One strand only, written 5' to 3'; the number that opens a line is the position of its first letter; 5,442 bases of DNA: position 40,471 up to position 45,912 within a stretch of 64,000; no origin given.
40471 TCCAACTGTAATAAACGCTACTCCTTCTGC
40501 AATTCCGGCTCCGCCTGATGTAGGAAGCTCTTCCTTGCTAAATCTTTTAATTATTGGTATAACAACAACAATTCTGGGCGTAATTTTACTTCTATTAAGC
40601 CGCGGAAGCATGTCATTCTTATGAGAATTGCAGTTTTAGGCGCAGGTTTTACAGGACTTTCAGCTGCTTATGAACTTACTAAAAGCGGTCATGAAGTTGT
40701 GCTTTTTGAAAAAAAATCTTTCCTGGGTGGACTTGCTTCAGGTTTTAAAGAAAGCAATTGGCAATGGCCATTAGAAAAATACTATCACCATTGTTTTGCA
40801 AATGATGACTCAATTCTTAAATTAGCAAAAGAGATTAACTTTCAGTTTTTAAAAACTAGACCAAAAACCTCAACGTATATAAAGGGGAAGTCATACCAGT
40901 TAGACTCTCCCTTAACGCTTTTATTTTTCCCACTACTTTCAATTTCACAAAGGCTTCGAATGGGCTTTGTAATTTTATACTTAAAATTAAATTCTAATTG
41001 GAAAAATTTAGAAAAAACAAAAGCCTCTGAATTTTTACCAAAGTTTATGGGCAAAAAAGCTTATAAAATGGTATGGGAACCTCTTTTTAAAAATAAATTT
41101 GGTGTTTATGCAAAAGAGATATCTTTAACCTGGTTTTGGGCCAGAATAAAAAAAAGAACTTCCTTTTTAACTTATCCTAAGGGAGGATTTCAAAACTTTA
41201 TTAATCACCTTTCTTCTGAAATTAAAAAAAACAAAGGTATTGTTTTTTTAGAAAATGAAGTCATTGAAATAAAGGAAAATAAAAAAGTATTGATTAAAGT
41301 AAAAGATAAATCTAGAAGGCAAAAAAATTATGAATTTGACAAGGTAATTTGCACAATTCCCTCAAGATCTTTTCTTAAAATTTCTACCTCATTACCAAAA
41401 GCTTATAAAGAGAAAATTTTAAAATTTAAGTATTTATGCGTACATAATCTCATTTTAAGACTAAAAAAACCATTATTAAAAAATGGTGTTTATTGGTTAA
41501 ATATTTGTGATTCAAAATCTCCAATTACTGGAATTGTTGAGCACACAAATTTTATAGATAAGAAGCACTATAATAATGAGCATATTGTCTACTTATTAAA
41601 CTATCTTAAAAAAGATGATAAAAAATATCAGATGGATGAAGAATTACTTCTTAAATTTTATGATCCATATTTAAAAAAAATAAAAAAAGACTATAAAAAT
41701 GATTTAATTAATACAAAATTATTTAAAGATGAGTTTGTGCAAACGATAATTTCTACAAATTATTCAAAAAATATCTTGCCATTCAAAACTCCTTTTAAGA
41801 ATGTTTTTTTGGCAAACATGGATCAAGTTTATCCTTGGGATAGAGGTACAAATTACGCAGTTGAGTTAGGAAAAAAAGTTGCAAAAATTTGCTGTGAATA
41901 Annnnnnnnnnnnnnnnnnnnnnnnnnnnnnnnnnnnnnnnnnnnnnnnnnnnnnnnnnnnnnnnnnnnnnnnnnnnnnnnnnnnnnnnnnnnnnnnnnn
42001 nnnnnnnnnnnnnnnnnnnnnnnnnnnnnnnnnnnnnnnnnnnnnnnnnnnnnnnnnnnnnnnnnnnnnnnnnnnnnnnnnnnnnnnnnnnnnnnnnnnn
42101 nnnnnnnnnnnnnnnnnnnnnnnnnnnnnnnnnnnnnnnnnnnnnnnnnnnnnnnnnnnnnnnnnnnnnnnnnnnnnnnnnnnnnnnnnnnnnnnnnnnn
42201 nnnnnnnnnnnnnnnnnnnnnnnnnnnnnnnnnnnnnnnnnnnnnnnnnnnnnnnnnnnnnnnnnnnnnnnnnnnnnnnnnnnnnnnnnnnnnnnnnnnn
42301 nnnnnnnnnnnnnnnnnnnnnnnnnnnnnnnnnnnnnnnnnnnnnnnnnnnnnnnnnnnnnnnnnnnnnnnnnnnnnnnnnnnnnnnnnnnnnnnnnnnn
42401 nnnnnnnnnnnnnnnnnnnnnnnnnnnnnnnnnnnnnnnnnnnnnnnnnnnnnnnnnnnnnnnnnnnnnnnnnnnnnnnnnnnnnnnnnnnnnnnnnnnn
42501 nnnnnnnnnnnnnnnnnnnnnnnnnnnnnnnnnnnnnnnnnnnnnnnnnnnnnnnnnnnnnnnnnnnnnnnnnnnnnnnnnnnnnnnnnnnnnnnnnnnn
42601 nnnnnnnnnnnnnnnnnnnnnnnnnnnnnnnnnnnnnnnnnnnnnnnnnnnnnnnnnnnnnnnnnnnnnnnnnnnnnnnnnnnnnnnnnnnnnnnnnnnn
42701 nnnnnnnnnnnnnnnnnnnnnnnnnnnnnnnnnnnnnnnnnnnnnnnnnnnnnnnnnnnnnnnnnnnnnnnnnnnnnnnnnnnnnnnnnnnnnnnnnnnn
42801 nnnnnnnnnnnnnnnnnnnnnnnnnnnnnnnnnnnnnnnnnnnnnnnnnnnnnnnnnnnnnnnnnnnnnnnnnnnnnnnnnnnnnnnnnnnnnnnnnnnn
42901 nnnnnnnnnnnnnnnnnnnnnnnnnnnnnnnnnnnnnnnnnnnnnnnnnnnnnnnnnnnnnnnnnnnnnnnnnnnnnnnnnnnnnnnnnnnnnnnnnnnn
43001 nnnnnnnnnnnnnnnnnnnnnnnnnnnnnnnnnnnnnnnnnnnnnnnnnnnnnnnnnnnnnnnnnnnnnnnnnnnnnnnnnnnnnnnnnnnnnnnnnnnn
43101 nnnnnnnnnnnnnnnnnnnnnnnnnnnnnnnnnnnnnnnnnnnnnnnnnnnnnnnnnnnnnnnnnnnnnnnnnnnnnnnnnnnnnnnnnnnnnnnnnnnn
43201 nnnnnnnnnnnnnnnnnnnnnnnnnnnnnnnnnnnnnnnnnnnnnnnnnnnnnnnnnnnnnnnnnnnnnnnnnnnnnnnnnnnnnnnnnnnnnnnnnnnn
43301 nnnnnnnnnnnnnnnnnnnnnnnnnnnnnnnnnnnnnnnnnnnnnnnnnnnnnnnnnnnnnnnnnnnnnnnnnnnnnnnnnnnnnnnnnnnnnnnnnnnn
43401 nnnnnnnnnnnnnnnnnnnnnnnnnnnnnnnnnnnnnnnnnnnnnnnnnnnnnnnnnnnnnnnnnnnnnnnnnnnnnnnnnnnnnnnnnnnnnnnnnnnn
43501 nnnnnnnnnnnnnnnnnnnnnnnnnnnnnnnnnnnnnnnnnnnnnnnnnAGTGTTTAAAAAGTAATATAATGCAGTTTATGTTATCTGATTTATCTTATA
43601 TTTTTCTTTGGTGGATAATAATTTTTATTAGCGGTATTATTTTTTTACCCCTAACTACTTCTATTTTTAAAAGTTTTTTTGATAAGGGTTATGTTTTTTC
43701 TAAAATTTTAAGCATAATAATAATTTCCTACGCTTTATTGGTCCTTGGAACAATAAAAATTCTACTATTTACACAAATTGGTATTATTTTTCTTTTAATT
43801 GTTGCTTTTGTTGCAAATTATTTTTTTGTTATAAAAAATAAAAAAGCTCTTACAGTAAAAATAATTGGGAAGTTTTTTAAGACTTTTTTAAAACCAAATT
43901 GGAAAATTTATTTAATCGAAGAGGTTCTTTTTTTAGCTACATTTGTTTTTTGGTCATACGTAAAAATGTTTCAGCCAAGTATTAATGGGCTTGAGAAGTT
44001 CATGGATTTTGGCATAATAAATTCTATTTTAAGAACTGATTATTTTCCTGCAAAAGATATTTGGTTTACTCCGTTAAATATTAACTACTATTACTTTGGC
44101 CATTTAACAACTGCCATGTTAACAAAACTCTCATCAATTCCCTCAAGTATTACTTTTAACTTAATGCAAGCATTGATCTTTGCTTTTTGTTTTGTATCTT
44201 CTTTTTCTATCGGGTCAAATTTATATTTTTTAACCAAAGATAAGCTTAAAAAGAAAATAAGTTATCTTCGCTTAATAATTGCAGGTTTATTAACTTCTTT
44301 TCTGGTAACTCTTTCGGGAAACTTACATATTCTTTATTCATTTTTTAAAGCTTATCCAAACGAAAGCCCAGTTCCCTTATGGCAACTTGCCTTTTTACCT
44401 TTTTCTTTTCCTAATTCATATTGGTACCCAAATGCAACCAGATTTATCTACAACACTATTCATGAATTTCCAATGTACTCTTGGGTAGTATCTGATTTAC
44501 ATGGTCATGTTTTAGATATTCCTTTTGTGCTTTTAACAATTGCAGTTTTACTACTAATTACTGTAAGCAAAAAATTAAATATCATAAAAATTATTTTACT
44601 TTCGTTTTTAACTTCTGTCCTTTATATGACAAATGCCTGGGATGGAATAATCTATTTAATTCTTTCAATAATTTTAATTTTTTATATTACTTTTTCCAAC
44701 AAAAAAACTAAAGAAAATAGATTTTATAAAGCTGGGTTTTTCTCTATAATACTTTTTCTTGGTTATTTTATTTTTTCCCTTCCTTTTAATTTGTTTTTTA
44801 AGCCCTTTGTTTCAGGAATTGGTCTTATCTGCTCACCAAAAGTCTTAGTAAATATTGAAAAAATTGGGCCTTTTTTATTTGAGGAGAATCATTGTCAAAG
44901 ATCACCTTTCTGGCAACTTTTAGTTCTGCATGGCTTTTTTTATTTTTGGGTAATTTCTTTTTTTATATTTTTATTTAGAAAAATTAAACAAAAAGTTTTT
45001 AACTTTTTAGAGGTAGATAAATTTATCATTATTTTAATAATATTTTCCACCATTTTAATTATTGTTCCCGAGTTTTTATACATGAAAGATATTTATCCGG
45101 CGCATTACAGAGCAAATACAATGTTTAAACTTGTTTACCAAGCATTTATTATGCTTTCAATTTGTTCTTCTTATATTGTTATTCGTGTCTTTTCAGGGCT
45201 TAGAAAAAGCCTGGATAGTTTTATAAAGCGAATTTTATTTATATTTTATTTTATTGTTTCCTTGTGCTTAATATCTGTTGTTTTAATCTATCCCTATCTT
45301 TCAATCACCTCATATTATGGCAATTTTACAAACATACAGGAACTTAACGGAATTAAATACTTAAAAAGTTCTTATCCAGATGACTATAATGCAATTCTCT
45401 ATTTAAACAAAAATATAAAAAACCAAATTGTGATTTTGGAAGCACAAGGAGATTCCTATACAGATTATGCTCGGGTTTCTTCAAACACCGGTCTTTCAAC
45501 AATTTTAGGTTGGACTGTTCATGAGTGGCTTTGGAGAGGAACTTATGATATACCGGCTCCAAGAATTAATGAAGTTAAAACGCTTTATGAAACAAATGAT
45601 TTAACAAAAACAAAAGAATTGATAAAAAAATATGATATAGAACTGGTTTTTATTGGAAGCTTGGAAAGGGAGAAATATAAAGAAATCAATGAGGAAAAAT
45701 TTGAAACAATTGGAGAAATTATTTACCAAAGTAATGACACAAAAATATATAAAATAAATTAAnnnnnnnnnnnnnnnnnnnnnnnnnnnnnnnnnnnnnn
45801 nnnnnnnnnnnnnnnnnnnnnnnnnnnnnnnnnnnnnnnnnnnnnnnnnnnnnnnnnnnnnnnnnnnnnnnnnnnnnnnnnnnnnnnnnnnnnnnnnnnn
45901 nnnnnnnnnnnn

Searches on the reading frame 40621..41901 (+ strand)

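Call 13: search_protein_families(library=pfam, proteins=[window:40621-41901:+], max_evalue=0.001)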
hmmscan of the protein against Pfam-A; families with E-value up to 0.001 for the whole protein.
window:40621-41901:+ (426 aa): 9 families
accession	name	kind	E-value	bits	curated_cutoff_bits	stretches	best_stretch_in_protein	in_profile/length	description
PF01593.30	Amino_oxidase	-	2.9e-32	113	19.8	1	10-421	1-439/443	Flavin containing amine oxidoreductase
PF13450.12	NAD_binding_8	-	4.7e-11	43.2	21.9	1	5-66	1-62/68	NAD(P)-binding Rossmann-like domain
PF01266.30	DAO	-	2.9e-10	40.7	27.9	1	2-42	1-41/353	FAD dependent oxidoreductase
PF07992.20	Pyr_redox_2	-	2.3e-07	31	26.1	1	2-40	2-31/291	Pyridine nucleotide-disulphide oxidoreductase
PF12831.13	FAD_oxidored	-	7.9e-06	25.9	27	1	3-41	2-40/416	FAD dependent oxidoreductase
PF03486.20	HI0933_like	-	2.5e-05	24.3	50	0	2-36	2-36/244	HI0933-like protein Rossmann domain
PF00890.30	FAD_binding_2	-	0.00014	21.7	20.4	1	3-39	2-37/414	FAD binding domain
PF00070.33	Pyr_redox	-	0.00037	21.4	22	0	2-33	1-32/82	Pyridine nucleotide-disulphide oxidoreductase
PF01946.23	Thi4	-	0.00042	20.1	26.2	1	3-37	20-55/235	Thi4 family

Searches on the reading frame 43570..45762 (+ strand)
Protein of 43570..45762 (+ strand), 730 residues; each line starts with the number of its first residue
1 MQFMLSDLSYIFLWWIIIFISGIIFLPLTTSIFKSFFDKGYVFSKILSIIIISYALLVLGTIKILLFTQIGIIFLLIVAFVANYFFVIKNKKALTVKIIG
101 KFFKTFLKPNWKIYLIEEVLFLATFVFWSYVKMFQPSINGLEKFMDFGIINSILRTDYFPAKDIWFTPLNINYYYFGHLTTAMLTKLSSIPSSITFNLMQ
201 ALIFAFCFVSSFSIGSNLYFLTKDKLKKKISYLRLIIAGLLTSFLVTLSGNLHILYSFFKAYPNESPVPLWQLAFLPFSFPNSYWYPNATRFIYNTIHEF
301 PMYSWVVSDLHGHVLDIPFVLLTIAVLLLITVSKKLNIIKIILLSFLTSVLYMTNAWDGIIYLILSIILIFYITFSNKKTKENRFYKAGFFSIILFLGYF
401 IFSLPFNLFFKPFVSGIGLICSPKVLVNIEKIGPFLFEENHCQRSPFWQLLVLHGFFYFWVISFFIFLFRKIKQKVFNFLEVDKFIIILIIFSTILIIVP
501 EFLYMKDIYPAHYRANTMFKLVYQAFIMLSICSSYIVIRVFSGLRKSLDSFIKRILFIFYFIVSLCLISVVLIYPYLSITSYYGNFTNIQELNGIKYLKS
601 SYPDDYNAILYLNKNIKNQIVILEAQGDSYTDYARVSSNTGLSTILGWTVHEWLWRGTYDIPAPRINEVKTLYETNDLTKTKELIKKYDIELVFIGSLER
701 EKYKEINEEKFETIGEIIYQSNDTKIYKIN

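Call 12: search_protein_families(library=pfam, proteins=[window:43570-45762:+], max_evalue=0.001)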
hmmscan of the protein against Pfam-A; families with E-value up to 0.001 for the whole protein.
window:43570-45762:+ (730 aa): 1 family
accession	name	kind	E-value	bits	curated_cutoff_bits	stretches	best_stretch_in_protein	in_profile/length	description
PF10060.15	DUF2298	-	3.4e-93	313.7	27.8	2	51-471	1-389/488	Uncharacterized membrane protein (DUF2298)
